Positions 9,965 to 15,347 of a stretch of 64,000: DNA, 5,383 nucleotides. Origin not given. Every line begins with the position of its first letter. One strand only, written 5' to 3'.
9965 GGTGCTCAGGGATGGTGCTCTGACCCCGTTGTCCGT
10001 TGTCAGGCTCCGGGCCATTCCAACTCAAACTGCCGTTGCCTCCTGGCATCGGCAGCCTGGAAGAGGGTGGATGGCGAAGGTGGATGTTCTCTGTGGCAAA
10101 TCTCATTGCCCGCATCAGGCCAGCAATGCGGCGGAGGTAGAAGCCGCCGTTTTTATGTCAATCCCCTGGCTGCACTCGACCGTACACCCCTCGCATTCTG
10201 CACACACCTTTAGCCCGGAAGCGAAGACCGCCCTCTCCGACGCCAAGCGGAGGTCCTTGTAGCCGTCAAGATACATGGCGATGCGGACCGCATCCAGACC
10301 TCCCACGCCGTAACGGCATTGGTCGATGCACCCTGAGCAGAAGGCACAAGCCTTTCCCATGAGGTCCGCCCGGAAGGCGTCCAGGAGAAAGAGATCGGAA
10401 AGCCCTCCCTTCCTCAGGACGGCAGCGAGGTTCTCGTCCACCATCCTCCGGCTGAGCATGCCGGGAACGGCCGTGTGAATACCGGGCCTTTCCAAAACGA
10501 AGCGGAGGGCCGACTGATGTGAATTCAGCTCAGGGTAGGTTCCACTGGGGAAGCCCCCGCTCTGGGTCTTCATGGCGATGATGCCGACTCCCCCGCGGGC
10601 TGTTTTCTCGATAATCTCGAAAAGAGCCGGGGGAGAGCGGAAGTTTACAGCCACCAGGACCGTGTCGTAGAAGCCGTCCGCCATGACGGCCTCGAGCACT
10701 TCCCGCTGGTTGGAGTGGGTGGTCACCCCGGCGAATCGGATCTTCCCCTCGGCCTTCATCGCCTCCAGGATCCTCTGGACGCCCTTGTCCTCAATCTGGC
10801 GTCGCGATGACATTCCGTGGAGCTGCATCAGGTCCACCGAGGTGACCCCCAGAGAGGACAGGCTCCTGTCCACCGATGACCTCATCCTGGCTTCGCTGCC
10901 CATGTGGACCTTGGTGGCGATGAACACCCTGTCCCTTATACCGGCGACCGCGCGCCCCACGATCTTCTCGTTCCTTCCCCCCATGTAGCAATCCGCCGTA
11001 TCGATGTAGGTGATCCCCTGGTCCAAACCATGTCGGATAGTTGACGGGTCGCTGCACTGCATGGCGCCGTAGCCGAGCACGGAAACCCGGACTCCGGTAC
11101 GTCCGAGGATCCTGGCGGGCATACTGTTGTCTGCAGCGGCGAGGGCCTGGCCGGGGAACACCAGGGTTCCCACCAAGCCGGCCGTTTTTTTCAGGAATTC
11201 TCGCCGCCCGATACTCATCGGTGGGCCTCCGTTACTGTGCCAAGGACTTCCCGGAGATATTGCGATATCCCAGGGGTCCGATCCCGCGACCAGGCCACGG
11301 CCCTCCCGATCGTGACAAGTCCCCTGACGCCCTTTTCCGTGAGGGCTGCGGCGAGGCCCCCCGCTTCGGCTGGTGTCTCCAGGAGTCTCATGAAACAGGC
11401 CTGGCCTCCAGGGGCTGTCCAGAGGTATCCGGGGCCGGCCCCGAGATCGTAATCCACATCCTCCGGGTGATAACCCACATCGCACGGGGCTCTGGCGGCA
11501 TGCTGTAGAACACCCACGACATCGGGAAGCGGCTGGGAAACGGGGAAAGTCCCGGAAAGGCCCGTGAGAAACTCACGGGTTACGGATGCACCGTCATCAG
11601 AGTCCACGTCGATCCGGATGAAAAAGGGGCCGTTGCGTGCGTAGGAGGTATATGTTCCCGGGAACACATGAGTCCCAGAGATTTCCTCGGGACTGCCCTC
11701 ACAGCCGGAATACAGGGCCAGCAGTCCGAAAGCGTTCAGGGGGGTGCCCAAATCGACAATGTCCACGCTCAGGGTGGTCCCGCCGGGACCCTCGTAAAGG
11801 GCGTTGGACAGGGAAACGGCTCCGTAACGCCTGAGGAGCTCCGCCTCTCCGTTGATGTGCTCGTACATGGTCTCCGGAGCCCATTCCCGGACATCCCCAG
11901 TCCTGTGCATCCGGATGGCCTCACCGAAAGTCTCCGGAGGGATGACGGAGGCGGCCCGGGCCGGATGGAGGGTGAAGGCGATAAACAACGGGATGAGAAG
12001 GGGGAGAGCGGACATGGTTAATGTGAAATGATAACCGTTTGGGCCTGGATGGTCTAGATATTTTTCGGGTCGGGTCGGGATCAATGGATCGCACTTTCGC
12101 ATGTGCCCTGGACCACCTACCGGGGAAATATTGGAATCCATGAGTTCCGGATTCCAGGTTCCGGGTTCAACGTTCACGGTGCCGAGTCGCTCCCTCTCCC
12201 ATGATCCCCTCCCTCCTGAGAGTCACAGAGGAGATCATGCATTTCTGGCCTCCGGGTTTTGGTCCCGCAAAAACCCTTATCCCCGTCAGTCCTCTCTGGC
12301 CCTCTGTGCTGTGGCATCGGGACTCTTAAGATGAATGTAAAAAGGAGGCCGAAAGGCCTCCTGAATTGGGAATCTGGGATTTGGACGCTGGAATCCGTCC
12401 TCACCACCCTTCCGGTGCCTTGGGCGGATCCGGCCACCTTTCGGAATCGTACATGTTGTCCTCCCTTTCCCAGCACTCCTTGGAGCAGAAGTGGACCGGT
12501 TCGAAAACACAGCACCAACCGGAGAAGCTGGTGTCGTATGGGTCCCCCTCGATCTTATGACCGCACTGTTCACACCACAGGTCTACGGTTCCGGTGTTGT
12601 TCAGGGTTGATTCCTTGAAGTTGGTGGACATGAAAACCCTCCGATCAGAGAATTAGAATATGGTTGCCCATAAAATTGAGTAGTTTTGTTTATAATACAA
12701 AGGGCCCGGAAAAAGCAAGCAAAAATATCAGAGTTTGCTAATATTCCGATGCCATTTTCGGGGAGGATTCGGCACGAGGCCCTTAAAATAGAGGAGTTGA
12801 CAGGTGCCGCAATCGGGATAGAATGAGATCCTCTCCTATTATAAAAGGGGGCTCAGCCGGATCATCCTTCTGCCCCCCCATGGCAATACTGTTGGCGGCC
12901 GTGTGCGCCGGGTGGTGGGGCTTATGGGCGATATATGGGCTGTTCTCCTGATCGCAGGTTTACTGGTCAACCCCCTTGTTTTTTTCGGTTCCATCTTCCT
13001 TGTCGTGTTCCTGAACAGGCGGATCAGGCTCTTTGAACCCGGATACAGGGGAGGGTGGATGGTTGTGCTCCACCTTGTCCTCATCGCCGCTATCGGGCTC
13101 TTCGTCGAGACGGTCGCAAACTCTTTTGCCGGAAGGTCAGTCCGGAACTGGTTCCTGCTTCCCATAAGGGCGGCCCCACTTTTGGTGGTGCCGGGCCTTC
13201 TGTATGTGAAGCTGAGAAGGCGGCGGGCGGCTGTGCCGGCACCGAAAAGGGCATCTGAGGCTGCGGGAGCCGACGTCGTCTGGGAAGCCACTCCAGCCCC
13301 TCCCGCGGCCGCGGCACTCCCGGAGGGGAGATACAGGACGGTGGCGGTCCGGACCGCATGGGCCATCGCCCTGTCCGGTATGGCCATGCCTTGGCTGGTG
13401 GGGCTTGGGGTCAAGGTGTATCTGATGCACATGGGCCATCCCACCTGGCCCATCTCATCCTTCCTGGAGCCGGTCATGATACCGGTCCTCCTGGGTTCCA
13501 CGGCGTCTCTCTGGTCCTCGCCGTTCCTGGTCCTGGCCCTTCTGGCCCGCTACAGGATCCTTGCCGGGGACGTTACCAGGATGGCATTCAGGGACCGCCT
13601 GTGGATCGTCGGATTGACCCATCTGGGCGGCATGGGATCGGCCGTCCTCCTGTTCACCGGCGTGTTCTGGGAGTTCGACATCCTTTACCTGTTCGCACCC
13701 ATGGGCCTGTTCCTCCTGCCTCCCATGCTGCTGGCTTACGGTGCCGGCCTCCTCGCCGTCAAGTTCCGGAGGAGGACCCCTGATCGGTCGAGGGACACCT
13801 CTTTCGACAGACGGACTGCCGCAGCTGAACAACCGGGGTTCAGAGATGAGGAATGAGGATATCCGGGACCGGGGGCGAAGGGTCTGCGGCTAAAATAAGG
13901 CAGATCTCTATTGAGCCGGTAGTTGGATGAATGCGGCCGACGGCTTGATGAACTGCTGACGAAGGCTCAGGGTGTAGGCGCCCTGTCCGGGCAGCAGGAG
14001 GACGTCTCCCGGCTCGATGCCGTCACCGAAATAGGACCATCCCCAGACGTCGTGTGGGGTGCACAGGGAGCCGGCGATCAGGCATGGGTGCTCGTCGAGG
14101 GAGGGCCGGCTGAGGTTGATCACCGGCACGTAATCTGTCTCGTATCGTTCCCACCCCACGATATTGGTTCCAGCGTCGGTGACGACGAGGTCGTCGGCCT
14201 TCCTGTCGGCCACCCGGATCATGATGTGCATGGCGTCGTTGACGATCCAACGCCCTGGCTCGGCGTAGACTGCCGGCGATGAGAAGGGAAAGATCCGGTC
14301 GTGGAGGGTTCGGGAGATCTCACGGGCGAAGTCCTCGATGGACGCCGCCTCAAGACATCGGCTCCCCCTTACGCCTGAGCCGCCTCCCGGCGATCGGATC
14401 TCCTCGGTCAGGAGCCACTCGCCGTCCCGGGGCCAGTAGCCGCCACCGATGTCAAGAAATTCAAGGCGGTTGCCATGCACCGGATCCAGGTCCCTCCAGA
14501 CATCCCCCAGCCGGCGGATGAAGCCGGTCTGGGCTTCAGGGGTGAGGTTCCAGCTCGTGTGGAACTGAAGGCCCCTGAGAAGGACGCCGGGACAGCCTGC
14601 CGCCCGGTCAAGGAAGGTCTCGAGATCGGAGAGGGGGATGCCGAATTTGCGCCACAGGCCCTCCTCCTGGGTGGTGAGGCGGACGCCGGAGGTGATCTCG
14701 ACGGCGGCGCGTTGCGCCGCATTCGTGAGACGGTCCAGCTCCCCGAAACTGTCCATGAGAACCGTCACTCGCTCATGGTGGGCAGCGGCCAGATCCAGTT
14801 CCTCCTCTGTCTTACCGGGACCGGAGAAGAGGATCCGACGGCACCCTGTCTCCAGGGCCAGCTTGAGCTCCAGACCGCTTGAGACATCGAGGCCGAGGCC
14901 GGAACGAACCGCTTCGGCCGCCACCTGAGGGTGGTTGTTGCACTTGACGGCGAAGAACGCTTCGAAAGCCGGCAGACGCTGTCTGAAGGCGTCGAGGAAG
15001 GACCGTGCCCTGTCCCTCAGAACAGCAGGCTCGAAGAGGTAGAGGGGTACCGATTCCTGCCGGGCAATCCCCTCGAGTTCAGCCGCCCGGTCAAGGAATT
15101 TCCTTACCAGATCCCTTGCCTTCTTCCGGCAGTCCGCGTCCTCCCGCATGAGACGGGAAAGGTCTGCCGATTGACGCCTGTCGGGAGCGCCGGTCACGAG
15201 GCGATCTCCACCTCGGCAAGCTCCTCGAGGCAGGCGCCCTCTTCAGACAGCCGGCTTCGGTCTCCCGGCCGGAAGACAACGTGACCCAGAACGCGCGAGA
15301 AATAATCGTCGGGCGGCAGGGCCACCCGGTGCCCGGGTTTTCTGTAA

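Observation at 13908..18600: TetR-regulated operon combining an AdoMetDC-like proenzyme, a FemAB-type GNAT, an ATP-grasp ligase and a fold-III PLP decarboxylase: candidate pathway for an undescribed modified polyamine or pseudo-peptide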

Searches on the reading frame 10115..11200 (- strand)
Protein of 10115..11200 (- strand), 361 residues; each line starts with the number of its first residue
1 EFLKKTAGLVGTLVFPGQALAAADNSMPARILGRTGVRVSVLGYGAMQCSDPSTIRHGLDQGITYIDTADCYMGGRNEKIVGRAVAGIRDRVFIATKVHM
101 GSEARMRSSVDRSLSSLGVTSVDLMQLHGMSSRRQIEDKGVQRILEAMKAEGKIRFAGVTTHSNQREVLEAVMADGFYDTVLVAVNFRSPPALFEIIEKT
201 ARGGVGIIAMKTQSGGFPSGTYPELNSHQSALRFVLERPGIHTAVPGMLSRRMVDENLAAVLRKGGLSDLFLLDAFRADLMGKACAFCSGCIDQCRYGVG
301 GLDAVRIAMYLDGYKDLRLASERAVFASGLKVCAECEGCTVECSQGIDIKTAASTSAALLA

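Call 57: search_protein_families(library=pfam, proteins=[window:10115-11200:-], max_evalue=0.0001)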
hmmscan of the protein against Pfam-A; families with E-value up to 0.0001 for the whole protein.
window:10115-11200:- (361 aa): 2 families
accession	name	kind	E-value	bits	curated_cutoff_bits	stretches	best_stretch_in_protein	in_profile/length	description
PF00248.27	Aldo_ket_red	-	2.1e-28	99.7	24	1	54-226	24-205/291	Aldo/keto reductase family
PF13187.11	Fer4_9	-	6.4e-05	23.3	27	0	284-346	1-50/52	4Fe-4S dicluster domain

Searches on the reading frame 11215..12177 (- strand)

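Call 56: search_protein_families(library=pfam, proteins=[window:11215-12177:-], max_evalue=0.0001)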
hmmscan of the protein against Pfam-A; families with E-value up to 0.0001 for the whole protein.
window:11215-12177:- (320 aa): 1 family
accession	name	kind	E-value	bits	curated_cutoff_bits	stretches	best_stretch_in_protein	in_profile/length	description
PF20244.3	DUF6599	-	3.2e-09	37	27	1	94-215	8-128/186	Family of unknown function (DUF6599)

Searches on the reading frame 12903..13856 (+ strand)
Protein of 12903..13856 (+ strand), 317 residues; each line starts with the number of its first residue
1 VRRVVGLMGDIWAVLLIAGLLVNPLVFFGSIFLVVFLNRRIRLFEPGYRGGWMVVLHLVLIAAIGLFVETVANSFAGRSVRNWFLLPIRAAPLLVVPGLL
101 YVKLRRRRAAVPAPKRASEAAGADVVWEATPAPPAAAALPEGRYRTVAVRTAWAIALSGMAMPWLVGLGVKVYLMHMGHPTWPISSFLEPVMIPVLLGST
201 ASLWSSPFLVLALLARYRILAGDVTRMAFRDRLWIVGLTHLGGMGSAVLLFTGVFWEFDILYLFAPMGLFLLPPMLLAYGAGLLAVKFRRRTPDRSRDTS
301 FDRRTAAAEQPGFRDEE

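Call 3: search_protein_families(library=pfam, proteins=[window:12903-13856:+], max_evalue=0.01)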
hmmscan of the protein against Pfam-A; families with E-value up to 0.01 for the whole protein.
window:12903-13856:+ (317 aa): 1 family
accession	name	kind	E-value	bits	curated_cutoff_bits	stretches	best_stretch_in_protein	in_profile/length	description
PF03918.19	CcmH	-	0.0058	16.3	25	0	268-300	98-130/143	Cytochrome C biogenesis protein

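Call 4: search_protein_families(library=ncbifam, proteins=[window:12903-13856:+], max_evalue=0.01)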
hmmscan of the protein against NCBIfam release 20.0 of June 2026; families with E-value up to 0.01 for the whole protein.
window:12903-13856:+ (317 aa): 0 families

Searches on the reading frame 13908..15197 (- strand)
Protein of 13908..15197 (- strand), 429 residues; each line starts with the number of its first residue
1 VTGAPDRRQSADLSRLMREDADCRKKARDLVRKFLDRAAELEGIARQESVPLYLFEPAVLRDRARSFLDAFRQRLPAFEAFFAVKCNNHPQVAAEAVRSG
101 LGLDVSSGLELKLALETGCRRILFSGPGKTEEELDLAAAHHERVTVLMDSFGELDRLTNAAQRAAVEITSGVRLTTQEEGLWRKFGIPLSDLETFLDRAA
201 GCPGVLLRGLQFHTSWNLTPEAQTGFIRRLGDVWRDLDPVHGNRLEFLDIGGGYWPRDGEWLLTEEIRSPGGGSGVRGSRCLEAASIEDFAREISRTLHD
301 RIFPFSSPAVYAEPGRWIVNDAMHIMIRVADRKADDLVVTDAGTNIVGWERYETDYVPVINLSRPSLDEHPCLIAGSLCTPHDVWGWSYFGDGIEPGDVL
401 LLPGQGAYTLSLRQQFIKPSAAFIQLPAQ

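Call 3: search_protein_families(library=pfam, proteins=[window:13908-15197:-], max_evalue=0.01)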
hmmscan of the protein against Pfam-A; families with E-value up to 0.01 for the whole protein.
window:13908-15197:- (429 aa): 3 families
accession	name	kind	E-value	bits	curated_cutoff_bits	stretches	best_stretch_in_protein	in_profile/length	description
PF02784.22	Orn_Arg_deC_N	-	2e-28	99.9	23.4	1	68-319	8-246/247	Pyridoxal-dependent decarboxylase, pyridoxal binding domain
PF00278.28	Orn_DAP_Arg_deC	-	0.00012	22.7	23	1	318-403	3-92/95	Pyridoxal-dependent decarboxylase, C-terminal sheet domain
PF01168.26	Ala_racemase_N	-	0.00022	21.5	24.1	1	120-216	69-158/220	Alanine racemase, N-terminal domain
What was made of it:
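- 13908..15197 (-): Fold-type III PLP-dependent decarboxylase, 429 aa. It forms a lineage of its own next to DAP decarboxylase, BtrK and FslC. Probable substrate: an amino acid moiety tethered through its side chain. PF02784 at 2e-28 (call 3).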

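Call 4: search_protein_families(library=ncbifam, proteins=[window:13908-15197:-], max_evalue=0.01)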
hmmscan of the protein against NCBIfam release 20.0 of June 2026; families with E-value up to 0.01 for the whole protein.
window:13908-15197:- (429 aa): 7 families
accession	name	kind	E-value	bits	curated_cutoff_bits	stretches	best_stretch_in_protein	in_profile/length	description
TIGR01048.1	lysA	equivalog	5.9e-37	127.2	297.9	2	39-253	14-237/417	diaminopimelate decarboxylase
TIGR03099.1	dCO2ase_PEP1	hypoth_equivalog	1.4e-21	77.1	478.45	2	41-254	15-235/398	pyridoxal-dependent decarboxylase, exosortase A system-associated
NF006515.0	PRK08961.1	equivalog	7.4e-17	60.6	802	2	39-253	493-705/861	bifunctional aspartate kinase/diaminopimelate decarboxylase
NF041039.1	FslC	exception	4.7e-14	52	500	2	40-194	18-173/418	rhizoferrin biosystnesis N-citrylornithine decarboxylase FslC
NF052544.1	OrLyDeCDokD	equivalog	2.6e-10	39.5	700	1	37-336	29-326/461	ornithine/lysine decarboxylase DokD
TIGR01273.1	speA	equivalog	2.1e-07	29.9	624.1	1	45-184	52-207/624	arginine decarboxylase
NF003763.0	PRK05354.1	equivalog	4e-06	25.6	369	1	45-184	59-215/636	biosynthetic arginine decarboxylase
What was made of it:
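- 13908..15197 (-): LysA model TIGR01048 scores 127 bits against a cut-off of 297.9 (call 4).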

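Call 9: search_solved_structures(query=window:13908-15197:-, max_evalue=0.001, show_alignments=1)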
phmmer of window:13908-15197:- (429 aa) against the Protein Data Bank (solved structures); distinct sequences matched with E-value up to 0.001: 45.
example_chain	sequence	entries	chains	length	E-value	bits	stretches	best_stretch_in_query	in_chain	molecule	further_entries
7ru7_A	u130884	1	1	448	5.6e-19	71.6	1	36-412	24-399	L-glutamyl-[BtrI acyl-carrier protein] decarboxylase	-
2j66_A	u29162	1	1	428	5.7e-19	71.6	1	39-413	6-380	BTRK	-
2yxx_A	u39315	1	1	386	3.9e-17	65.5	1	43-254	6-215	Diaminopimelate decarboxylase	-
7kh2_A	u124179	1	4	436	2.1e-16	63.1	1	22-424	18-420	N-citrylornithine decarboxylase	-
1twi_A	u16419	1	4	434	1.7e-15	60.1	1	267-416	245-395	Diaminopimelate decarboxylase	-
1tuf_A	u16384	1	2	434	1.7e-15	60.1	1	267-416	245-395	Diaminopimelate decarboxylase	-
2p3e_A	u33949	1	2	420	4.4e-14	55.4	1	39-254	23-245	Diaminopimelate decarboxylase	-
5gjm_A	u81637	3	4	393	5.1e-14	55.2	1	62-261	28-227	Lysine/ornithine decarboxylase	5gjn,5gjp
3vab_A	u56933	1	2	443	5.5e-14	55.1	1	41-254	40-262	Diaminopimelate decarboxylase 1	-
5gjo_A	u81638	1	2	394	9.1e-14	54.4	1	62-410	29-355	Lysine/ornithine decarboxylase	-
4aib_A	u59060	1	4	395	1.7e-12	50.2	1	67-254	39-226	ORNITHINE DECARBOXYLASE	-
7odc_A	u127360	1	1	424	2.9e-11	46.2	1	71-269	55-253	PROTEIN (ORNITHINE DECARBOXYLASE)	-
3c5q_A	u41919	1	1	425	3.2e-11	46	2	271-417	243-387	Diaminopimelate decarboxylase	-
2qgh_A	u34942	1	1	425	3.2e-11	46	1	271-417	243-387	Diaminopimelate decarboxylase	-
6knh_A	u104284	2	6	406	3.2e-11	46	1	74-254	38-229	Probable diaminopimelate decarboxylase protein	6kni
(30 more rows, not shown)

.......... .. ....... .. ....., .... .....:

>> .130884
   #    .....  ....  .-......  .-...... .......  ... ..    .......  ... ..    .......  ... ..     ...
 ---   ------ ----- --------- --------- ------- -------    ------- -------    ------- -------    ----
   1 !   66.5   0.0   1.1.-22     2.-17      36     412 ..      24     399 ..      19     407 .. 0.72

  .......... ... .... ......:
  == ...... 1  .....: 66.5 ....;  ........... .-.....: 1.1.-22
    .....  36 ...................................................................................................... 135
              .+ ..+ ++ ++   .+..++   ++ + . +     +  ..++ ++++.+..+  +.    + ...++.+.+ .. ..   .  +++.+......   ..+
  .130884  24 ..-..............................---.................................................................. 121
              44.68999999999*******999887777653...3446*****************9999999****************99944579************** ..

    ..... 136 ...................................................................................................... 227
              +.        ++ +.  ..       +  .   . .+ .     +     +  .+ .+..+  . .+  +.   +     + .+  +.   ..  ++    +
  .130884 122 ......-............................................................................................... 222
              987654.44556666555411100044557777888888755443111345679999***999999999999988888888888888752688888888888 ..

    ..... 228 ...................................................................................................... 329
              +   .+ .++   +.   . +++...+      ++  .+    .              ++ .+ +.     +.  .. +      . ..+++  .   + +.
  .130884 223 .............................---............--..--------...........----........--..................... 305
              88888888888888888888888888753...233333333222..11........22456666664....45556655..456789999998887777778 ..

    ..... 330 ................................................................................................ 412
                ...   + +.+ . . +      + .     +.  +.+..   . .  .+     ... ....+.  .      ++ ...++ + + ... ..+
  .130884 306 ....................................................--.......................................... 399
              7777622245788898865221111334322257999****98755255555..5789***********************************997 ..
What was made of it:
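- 13908..15197 (-): Best PDB hits are BtrK at 6e-19, DAPDC at 4e-17 and FslC at 2e-16 (call 9).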

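Call 32: search_protein_families(library=padloc, proteins=[window:13908-15197:-], max_evalue=0.01)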
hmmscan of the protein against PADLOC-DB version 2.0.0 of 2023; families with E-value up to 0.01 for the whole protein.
window:13908-15197:- (429 aa): 0 families
